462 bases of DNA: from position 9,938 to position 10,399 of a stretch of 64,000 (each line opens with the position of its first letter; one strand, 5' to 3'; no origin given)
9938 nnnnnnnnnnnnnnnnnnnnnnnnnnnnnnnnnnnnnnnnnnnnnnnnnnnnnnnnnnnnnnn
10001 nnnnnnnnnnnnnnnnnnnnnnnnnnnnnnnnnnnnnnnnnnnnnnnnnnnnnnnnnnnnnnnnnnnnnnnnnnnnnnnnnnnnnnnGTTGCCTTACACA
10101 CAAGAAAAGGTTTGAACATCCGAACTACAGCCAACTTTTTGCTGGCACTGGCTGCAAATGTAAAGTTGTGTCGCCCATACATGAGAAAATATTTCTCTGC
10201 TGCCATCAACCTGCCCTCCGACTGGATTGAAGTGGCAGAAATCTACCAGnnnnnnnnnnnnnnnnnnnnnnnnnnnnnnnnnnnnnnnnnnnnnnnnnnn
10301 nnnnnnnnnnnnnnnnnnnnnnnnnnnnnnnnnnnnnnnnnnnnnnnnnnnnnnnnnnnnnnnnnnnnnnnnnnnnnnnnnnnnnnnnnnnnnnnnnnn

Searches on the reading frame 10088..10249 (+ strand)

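Call 13: search_protein_families(library=pfam, proteins=[window:10088-10249:+], max_evalue=0.01)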
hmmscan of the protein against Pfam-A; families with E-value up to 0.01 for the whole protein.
seq(54 aa): 1 family
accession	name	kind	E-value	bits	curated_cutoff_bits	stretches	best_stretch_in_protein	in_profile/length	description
PF05731.17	TROVE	-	4.4e-16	59.5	23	1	2-54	67-119/442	TROVE domain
